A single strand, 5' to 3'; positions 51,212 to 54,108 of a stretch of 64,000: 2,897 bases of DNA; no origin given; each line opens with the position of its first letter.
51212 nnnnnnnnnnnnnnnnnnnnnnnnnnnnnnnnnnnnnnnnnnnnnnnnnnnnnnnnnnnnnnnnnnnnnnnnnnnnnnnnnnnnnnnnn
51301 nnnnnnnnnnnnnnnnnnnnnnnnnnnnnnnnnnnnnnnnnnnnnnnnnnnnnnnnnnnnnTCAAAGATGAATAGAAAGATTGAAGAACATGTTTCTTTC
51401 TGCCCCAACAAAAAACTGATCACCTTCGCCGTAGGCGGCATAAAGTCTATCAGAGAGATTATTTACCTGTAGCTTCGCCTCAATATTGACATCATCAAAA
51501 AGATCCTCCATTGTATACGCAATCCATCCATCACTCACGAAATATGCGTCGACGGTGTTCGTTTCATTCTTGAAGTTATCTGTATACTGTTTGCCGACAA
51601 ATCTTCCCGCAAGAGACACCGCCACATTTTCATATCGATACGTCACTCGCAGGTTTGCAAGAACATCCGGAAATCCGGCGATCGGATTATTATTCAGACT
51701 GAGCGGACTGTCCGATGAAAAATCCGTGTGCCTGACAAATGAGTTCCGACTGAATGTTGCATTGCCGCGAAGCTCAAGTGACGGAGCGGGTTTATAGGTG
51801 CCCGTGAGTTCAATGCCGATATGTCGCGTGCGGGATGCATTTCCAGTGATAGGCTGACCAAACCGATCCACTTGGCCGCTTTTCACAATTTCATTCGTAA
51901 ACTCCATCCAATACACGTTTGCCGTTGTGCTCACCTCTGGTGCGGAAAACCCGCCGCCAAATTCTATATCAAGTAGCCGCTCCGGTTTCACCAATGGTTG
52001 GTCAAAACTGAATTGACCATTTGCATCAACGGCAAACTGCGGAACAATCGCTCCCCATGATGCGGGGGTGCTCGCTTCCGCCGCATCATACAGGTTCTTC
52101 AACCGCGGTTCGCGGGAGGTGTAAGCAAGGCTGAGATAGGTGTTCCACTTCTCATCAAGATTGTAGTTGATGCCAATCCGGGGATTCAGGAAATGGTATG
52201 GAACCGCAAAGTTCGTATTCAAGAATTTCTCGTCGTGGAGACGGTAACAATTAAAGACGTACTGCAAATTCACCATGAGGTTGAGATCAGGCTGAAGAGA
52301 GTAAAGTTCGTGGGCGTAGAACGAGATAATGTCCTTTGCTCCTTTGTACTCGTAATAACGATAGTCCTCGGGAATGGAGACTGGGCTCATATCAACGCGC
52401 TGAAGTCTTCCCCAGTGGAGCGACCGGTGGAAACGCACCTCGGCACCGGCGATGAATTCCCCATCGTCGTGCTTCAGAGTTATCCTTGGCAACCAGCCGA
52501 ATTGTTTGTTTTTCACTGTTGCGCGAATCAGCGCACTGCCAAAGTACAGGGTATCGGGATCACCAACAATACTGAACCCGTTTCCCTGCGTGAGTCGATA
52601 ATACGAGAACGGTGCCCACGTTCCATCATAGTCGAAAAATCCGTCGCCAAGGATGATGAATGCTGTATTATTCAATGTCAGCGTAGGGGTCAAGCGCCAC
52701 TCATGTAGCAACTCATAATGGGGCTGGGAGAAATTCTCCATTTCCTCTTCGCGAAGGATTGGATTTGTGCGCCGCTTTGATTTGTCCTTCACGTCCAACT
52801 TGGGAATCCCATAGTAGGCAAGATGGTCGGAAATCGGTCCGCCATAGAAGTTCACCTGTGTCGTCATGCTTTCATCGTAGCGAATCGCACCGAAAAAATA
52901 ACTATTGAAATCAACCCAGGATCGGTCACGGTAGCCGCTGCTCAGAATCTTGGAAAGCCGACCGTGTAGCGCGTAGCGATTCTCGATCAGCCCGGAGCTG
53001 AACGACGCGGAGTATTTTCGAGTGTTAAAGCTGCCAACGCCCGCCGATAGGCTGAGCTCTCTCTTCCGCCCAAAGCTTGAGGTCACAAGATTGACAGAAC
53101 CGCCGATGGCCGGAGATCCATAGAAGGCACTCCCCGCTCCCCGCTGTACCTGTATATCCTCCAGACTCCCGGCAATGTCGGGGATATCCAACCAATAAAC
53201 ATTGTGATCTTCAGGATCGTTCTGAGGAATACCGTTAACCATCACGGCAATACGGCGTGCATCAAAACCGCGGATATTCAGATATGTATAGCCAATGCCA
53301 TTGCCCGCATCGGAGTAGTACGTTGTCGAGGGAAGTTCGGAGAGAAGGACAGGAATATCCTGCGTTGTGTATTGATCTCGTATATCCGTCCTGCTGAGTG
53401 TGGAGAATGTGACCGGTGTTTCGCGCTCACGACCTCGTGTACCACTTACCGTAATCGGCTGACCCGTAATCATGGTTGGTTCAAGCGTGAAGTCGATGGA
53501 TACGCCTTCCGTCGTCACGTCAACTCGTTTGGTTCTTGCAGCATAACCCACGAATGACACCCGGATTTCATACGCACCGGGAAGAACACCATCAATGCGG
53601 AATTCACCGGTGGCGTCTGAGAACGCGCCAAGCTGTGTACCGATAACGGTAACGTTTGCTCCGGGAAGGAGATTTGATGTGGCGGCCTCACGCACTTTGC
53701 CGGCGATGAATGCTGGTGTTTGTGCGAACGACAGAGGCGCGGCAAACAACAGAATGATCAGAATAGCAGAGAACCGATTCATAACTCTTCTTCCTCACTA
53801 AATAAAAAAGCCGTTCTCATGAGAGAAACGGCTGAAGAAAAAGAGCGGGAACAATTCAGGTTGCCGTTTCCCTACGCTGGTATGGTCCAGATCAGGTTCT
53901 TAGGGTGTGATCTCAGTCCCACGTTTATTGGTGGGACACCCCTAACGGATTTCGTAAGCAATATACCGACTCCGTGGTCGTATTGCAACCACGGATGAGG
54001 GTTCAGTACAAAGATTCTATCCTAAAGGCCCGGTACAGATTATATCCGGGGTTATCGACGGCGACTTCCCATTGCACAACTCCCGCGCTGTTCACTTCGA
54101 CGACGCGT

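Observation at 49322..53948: TPP riboswitch with terminator-type expression platform controlling a TonB-dependent receptor and thiamine pyrophosphokinase (thiamine salvage module)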

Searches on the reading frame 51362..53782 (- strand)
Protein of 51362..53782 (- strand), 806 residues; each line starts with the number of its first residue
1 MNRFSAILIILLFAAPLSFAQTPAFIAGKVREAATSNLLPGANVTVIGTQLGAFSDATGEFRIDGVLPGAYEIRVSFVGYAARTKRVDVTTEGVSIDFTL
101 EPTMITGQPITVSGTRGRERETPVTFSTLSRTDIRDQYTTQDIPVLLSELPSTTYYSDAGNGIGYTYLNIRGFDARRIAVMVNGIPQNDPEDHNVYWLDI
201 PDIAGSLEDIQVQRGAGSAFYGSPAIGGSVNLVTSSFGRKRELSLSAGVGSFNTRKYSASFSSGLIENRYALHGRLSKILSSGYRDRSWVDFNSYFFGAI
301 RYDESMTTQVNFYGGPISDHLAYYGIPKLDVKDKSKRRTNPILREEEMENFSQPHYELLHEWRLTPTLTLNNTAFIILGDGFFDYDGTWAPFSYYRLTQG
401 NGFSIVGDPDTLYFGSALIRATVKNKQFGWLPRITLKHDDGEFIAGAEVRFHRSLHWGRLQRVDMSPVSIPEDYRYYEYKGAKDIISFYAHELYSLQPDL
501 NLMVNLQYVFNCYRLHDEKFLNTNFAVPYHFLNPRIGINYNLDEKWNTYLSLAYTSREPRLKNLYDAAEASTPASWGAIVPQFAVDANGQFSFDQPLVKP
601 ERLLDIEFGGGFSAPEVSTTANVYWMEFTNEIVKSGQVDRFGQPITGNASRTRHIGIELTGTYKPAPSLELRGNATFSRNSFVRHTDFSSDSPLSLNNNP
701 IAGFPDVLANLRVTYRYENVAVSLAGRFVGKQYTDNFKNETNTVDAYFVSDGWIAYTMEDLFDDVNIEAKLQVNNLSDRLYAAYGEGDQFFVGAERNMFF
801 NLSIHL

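Call 5: search_protein_families(library=pfam, proteins=[window:51362-53782:-])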
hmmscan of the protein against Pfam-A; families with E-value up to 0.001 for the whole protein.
window:51362-53782:- (806 aa): 5 families
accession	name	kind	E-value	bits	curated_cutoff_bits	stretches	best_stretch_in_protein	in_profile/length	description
PF00593.30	TonB_dep_Rec_b-barrel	-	1.6e-22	81.4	27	1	362-776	71-436/436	TonB dependent receptor-like, beta-barrel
PF07715.20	Plug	-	1.6e-18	67.6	23.9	1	119-228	2-106/107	TonB-dependent Receptor Plug Domain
PF13620.12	CarboxypepD_reg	-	4.6e-17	62.6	32.3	1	26-101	2-82/82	Carboxypeptidase regulatory-like domain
PF13715.12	CarbopepD_reg_2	-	7e-17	61.7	32.2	1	26-105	1-81/88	CarboxypepD_reg-like domain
PF08308.17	PEGA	-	0.00041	20.6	20.8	0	40-103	11-70/71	PEGA domain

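Call 6: search_protein_families(library=ncbifam, proteins=[window:51362-53782:-], max_evalue=0.01)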
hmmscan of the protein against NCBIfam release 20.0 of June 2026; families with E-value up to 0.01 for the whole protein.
window:51362-53782:- (806 aa): 28 families (the best 25 are shown)
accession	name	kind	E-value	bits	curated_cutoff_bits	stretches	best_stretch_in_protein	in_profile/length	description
TIGR01783.1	TonB-siderophor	subfamily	1.3e-32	113.3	223.5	2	530-803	406-646/649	TonB-dependent siderophore receptor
TIGR01785.1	TonB-hemin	subfamily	7.4e-27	94.1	316.85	2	108-235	2-129/677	TonB-dependent heme/hemoglobin receptor family protein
TIGR01786.1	TonB-hemlactrns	subfamily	1.2e-21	76.8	323.75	2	111-235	4-134/719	TonB-dependent hemoglobin/transferrin/lactoferrin family receptor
TIGR01779.1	TonB-B12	equivalog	3e-16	59.1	599.7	1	123-268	46-187/614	TonB-dependent vitamin B12 receptor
NF007926.1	PRK10641.1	equivalog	1.9e-14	53.1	836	1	129-268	51-185/617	TonB-dependent vitamin B12 receptor BtuB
TIGR04056.1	OMP_RagA_SusC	subfamily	6.8e-12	44.5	368.25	1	27-247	4-215/981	SusC/RagA family TonB-linked outer membrane protein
NF049944.1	TonB_dep_PUIUD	equivalog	1.4e-10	40.2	850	1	168-268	103-207/686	TonB-dependent receptor, PUIUD motif-type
NF010012.0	PRK13486.1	equivalog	7.9e-10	37.7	924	1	143-260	62-183/696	TonB-dependent receptor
NF007478.2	PRK10064.1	equivalog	3.1e-09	35.7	745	1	110-255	35-178/663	catecholate siderophore receptor CirA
NF041535.1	TonB_rec_PqqU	equivalog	6.1e-08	31.4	1200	1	120-288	14-187/676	TonB-dependent receptor PqqU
NF041676.1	FecA_OM_dicitr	equivalog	8.2e-08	30.7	1100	2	169-251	180-263/773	TonB-dependent Fe(3+) dicitrate receptor FecA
NF052345.1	S_layer_anammox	exception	1.2e-07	29.6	1400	1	21-117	1310-1408/1596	Kustd1514 family S-layer glycoprotein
NF007465.0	PRK10044.1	equivalog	1.7e-07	29.9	803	1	617-798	546-718/726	ferrichrome porin FhuA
NF050067.1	TonBEntbctnRecCfrA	equivalog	1.9e-07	29.8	1200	1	110-294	31-219/698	TonB-dependent ferric enterobactin receptor CfrA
NF053590.1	TonB_dep_TOL0244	equivalog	2.9e-07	29.5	645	1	453-804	295-602/604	TOL_0244 family TonB-dependent receptor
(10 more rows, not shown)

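Call 44: search_solved_structures(query=window:51362-53782:-, max_evalue=0.00001)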
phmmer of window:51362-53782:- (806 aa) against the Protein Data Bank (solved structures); distinct sequences matched with E-value up to 0.00001: 6.
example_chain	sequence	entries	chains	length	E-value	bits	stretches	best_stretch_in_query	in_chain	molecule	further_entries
9gbc_A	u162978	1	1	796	1.3e-15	59.9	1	8-263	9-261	TonB-linked outer membrane receptor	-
2hdf_A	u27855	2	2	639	6.7e-09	37.7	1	110-242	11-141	Colicin I receptor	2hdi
9nn6_A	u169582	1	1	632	7.9e-09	37.4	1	110-242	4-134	Colicin I receptor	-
3rgm_A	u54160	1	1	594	7.8e-07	30.8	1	120-265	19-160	Vitamin B12 transporter BtuB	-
3rgn_A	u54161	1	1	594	9.3e-07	30.6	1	120-265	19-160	Vitamin B12 transporter BtuB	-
1nqf_A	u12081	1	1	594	9.3e-07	30.6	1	120-265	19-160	Vitamin B12 receptor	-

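Call 67: list_cluster_members(proteins=[P0001, window:51362-53782:-, window:50722-51354:-])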
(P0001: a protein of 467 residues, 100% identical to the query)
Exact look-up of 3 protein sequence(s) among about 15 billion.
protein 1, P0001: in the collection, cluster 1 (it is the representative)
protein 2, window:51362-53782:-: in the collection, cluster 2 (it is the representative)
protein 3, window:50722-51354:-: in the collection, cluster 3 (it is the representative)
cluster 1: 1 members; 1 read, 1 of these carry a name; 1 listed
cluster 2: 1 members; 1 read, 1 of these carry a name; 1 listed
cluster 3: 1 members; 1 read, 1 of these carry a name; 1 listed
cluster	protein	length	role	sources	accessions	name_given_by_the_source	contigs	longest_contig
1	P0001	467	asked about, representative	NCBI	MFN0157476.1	MAG: sodium:solute symporter [Bacteroidota bacterium]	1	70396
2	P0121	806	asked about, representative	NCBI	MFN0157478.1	MAG: TonB-dependent receptor [Bacteroidota bacterium]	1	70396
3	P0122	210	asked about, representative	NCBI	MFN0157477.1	MAG: thiamine diphosphokinase [Bacteroidota bacterium]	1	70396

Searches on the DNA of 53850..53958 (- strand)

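Call 16: build_rna_model(alignment_id=A1)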
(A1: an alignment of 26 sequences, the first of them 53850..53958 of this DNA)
Model R1 built from alignment A1 (26 sequences, 153 columns); structure: RNAalifold consensus.
model positions 110; base pairs 18; branch points 1; effective number of sequences 2.02; information 0.59 bits per position. Calibrated on 0.2 Mb of random sequence (short: E-values are rough).
structure used (alignment columns):
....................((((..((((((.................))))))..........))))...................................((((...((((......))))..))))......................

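Call 18: search_with_rna_model(model_id=R1, sources=[window, L001, L002, L003, L004, L005, L006, L007, L008, L009, L010, L011, L012, L013, L014, L015, L016, L017, L018, L019, L020, L021, L022, L023, L024, L025, L026, L027, L028, L029, L030, L031, L032, L033, L034, L035, L036, L037, L038, L039, L040, L041, L042, L043, L044, L045, L046, L047, L048, L049, L050, L051, L052, L053, L054, L055, L056, L057, L058, L059, L060, L061, L062, L063, L064, L065, L066, L067], max_evalue=0.1)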
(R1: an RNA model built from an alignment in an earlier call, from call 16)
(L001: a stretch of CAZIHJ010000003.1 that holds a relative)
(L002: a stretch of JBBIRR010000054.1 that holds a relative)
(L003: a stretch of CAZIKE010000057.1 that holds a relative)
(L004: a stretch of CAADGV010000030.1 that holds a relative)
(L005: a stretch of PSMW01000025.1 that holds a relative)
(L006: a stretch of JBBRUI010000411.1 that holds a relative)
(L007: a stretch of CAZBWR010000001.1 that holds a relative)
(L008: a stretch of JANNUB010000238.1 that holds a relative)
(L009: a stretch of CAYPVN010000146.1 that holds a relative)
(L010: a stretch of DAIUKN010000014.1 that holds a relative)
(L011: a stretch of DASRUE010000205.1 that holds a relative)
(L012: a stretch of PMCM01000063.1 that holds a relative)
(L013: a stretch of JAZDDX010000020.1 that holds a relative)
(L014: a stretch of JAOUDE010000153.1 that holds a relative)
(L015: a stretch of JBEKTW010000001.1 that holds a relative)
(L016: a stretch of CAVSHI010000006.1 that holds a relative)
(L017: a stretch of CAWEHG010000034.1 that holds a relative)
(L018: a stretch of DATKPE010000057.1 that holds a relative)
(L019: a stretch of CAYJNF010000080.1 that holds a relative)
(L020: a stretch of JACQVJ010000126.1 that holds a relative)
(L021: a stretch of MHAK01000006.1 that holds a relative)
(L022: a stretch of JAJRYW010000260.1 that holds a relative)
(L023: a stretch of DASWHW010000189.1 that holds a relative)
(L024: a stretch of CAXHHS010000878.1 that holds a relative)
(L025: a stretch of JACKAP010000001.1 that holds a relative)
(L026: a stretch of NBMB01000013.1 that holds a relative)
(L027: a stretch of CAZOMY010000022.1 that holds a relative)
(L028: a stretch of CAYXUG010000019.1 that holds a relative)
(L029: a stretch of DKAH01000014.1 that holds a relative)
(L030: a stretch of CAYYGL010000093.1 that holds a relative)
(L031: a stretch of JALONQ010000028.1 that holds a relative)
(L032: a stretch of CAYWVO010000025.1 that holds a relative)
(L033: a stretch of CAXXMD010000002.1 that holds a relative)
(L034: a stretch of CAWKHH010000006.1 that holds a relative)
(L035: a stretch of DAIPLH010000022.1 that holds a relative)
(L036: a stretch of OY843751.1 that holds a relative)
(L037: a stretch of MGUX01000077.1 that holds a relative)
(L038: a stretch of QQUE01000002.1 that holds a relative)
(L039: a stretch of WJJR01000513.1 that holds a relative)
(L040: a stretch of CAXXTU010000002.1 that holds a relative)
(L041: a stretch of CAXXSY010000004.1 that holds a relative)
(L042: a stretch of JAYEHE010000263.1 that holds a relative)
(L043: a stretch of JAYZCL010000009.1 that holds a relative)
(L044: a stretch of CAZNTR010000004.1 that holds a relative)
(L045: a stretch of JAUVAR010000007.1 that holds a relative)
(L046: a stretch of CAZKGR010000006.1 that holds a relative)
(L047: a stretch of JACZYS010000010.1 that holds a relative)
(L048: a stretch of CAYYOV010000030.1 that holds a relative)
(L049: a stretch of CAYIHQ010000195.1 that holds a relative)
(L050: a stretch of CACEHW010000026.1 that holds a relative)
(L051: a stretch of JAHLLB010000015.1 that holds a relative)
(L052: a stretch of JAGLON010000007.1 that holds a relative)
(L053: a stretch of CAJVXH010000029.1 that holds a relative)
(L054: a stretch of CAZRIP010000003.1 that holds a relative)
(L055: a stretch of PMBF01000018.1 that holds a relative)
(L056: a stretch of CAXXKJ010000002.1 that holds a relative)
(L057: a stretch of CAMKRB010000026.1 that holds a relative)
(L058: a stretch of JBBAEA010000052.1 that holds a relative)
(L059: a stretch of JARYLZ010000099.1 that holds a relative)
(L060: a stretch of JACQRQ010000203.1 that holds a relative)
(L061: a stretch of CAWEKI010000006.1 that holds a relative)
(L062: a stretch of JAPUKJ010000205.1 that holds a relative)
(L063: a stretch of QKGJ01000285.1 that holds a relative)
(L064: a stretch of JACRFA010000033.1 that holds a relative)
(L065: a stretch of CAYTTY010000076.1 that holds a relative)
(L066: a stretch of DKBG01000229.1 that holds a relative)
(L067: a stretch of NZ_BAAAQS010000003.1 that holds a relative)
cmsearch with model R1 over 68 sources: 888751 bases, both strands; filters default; matches with E-value up to 0.1: 42.
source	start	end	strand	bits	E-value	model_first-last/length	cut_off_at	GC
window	53849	53958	-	112.7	5.5e-35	1-110/110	no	0.5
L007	3718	3827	+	111.3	1.7e-34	1-110/110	no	0.52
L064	3659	3766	+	110.6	2.9e-34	1-110/110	no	0.49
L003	2921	3030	+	109.3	8.1e-34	1-110/110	no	0.51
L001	3762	3871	+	109.2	8.5e-34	1-110/110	no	0.53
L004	3711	3822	+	107.8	2.6e-33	1-110/110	no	0.53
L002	3632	3743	+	107.5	3.1e-33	1-110/110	no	0.55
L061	3902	4011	+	104.5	3.3e-32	1-110/110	no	0.53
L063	3766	3873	+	104.5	3.4e-32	1-110/110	no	0.56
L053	4117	4227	+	103.4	7.8e-32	1-110/110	no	0.56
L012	3700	3806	+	101.2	4.4e-31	1-110/110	no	0.54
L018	3911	4023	+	100.8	6e-31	1-110/110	no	0.55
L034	3693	3800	+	100.7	6.3e-31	1-110/110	no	0.52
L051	4056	4168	+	100.3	8.6e-31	1-110/110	no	0.58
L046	4315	4423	+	100.2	9.3e-31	1-110/110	no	0.61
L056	4049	4161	+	99.6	1.5e-30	1-110/110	no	0.57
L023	1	99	+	98.3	4.3e-30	10-110/110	5'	0.55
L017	3739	3847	+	97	1.2e-29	1-110/110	no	0.57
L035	3577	3684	+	96.8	1.4e-29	1-110/110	no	0.52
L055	3677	3787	+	95.8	2.9e-29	1-110/110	no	0.55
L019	3502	3630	+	95.2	4.5e-29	1-110/110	no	0.52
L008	3901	4040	+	94.1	1.1e-28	1-110/110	no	0.49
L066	3899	4007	+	94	1.2e-28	1-110/110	no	0.59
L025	2443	2551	+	94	1.2e-28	1-110/110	no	0.54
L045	4298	4402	+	91.9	6e-28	1-110/110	no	0.49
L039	2078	2185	+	88.9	6.3e-27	1-110/110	no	0.57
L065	4161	4268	+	88.9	6.3e-27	1-110/110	no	0.57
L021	3552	3658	+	87.2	2.3e-26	1-110/110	no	0.51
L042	3334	3439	+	82.2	1.1e-24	1-110/110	no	0.49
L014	1066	1171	+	81.8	1.5e-24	1-110/110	no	0.57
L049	41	171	+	77.8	3.6e-23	1-110/110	no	0.6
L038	3632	3737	+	77.1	6e-23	1-110/110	no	0.5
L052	4459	4571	+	75.5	2.1e-22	1-110/110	no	0.5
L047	1172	1275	+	73.6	9.2e-22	1-110/110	no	0.44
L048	3146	3276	+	72.6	2.1e-21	1-110/110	no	0.57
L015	3779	3897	+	71.5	5e-21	1-110/110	no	0.46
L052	4174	4274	+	71.1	6.7e-21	1-110/110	no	0.53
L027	3531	3666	+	69.1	3e-20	1-110/110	no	0.57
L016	3781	3899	+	68.8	3.8e-20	1-110/110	no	0.46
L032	2269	2369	+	55.2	1.6e-15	1-110/110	no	0.56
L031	3623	3752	+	46.8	1.1e-12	1-110/110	no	0.53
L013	6277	6393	+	32.9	5.2e-08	1-110/110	no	0.58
